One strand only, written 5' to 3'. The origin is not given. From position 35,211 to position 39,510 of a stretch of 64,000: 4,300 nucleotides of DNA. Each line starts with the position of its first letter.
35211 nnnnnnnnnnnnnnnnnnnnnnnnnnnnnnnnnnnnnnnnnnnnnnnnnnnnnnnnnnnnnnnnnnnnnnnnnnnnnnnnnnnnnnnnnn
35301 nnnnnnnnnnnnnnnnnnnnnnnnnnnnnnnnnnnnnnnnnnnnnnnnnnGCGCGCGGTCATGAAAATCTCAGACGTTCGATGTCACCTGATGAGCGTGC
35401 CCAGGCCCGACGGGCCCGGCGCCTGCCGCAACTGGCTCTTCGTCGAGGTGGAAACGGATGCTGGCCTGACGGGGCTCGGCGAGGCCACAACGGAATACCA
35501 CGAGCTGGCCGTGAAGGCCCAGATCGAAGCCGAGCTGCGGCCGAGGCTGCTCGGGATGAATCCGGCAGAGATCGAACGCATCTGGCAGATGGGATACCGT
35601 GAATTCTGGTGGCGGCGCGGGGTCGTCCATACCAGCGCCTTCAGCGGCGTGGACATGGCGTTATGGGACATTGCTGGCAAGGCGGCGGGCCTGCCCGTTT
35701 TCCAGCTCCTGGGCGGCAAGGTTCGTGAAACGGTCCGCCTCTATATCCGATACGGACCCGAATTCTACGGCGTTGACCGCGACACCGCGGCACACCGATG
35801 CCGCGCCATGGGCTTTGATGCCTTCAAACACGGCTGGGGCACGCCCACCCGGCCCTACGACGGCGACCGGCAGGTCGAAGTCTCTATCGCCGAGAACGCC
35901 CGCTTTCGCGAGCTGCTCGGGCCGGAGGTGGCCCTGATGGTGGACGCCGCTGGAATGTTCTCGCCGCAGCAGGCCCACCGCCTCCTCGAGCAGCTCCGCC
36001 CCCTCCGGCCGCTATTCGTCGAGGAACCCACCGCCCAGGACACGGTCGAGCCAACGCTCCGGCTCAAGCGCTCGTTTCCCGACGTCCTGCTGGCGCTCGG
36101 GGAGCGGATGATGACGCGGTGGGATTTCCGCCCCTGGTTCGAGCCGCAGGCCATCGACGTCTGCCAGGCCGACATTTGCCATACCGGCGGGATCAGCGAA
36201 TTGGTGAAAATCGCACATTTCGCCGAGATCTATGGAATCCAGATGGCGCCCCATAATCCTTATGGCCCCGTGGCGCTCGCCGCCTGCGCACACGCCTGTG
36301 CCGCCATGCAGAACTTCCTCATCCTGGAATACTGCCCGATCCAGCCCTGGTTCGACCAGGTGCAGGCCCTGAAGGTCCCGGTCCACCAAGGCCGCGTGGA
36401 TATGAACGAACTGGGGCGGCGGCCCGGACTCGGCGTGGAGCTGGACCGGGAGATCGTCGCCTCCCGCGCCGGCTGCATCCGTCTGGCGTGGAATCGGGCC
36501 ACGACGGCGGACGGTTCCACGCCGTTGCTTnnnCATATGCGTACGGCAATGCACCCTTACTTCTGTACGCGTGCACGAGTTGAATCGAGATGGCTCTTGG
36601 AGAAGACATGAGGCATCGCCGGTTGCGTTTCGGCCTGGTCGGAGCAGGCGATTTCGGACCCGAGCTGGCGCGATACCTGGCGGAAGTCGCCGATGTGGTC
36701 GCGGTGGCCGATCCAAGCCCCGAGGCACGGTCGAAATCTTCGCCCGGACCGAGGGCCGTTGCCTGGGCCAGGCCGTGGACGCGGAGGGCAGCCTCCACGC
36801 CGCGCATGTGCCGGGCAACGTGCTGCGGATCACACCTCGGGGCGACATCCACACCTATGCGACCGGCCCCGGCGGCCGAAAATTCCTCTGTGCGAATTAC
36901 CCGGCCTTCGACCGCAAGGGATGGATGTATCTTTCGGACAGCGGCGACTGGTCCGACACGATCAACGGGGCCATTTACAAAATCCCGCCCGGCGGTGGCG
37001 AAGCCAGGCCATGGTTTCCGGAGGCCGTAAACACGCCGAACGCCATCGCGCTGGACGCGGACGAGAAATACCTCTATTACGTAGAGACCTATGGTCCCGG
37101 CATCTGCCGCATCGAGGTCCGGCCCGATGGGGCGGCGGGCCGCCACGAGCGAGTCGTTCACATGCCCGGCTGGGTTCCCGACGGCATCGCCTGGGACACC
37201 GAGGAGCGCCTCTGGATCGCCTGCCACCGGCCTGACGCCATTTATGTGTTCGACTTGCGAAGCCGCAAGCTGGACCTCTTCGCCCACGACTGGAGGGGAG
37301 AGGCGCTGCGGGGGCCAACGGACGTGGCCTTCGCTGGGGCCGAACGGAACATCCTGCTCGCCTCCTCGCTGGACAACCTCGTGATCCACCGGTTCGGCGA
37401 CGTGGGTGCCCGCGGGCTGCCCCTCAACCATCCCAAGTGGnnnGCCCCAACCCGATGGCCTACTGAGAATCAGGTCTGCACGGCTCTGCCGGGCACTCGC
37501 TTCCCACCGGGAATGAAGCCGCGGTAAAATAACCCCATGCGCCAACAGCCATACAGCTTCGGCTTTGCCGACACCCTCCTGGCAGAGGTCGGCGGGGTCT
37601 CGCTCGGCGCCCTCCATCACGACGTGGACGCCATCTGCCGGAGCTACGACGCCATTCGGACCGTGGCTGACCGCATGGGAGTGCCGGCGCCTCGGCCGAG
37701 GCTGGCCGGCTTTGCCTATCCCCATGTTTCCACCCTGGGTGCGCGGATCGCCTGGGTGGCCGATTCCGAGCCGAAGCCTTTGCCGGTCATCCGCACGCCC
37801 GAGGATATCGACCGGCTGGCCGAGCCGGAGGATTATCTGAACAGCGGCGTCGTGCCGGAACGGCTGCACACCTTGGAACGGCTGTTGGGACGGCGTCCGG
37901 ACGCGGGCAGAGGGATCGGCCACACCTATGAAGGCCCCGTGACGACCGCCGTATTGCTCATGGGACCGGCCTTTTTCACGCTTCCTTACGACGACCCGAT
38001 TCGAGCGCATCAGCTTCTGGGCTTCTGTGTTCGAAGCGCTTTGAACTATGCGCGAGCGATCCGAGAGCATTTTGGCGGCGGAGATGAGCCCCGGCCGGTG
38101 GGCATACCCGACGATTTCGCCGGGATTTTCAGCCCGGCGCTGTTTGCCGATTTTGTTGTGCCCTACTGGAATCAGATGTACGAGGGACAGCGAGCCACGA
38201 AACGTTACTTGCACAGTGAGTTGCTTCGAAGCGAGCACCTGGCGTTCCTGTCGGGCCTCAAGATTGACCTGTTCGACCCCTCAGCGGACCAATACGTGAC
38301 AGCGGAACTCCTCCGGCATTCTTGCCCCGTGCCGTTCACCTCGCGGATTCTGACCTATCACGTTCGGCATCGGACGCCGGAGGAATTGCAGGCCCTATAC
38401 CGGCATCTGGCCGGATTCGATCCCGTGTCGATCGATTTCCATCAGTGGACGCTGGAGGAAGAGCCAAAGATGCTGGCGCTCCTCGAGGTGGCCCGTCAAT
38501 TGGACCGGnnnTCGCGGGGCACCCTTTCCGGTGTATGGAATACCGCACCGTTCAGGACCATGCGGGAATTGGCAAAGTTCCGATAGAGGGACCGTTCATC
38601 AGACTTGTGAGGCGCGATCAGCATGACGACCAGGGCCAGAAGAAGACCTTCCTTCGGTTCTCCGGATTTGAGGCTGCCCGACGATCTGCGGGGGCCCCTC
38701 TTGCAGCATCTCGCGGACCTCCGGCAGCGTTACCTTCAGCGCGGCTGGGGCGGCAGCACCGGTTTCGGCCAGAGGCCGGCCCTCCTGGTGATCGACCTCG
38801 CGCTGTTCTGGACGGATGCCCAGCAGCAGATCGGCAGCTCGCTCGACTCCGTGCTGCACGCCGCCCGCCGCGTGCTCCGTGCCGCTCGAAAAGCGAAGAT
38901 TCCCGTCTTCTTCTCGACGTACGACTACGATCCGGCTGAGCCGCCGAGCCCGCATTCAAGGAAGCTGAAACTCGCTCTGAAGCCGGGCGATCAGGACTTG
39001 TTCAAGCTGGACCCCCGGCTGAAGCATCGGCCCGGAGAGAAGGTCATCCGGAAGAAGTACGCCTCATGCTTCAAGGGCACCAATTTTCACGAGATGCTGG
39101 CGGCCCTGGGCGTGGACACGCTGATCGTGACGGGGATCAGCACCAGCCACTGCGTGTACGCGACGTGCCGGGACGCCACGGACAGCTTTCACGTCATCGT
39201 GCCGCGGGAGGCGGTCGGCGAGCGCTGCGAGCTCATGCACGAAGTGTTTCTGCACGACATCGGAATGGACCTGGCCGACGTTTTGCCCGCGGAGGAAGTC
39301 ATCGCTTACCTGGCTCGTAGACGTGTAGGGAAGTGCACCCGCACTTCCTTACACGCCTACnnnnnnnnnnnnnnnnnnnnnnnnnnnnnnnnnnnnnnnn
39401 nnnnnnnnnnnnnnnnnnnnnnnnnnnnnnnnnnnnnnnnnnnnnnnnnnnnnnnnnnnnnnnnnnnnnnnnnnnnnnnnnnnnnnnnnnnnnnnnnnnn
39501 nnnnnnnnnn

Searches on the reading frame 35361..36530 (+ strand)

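Call 54: search_protein_families(library=pfam, proteins=[window:35361-36530:+], max_evalue=0.001)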
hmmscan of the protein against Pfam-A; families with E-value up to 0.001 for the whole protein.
window:35361-36530:+ (390 aa): 2 families
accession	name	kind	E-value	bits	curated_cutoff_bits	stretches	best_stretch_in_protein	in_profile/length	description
PF13378.12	MR_MLE_C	-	2.8e-54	184.6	29.4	1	143-364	5-218/219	Enolase C-terminal domain-like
PF02746.21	MR_MLE_N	-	2.9e-23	82.7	22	1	26-118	29-117/117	Mandelate racemase / muconate lactonizing enzyme, N-terminal domain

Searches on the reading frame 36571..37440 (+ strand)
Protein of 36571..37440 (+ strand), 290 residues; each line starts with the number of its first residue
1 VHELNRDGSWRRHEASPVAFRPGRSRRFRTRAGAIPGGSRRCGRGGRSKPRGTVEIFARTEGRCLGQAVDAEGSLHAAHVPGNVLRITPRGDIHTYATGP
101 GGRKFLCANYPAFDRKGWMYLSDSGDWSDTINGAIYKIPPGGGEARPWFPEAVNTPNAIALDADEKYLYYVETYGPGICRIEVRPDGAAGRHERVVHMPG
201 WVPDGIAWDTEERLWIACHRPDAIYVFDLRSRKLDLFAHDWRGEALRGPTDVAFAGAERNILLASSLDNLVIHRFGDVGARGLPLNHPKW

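Call 54: search_protein_families(library=pfam, proteins=[window:36571-37440:+], max_evalue=0.001)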
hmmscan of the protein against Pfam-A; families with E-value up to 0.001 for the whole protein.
window:36571-37440:+ (290 aa): 1 family
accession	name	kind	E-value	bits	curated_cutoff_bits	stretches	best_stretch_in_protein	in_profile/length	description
PF08450.18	SGL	-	1.7e-18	67.6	26.3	1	93-266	72-244/246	SMP-30/Gluconolactonase/LRE-like region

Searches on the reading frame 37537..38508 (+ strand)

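Call 54: search_protein_families(library=pfam, proteins=[window:37537-38508:+], max_evalue=0.001)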
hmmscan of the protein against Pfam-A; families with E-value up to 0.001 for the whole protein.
window:37537-38508:+ (324 aa): 1 family
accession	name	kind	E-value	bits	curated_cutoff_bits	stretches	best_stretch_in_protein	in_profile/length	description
PF01208.23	URO-D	-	9e-12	45.1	23.9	1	66-228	80-246/346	Uroporphyrinogen decarboxylase (URO-D)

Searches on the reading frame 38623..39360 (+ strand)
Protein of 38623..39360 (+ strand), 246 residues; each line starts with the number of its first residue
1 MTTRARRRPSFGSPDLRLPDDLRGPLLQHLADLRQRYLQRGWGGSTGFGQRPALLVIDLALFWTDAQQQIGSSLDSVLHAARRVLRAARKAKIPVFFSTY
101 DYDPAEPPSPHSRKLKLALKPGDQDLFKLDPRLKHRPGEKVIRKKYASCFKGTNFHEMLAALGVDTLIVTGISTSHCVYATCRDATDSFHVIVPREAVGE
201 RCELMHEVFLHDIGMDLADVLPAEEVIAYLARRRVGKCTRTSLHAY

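Call 54: search_protein_families(library=pfam, proteins=[window:38623-39360:+], max_evalue=0.001)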
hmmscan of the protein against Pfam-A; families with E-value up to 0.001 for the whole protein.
window:38623-39360:+ (246 aa): 1 family
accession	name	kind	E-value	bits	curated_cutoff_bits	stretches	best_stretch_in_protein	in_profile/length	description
PF00857.26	Isochorismatase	-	4.2e-30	105.5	27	1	53-221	2-171/175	Isochorismatase domain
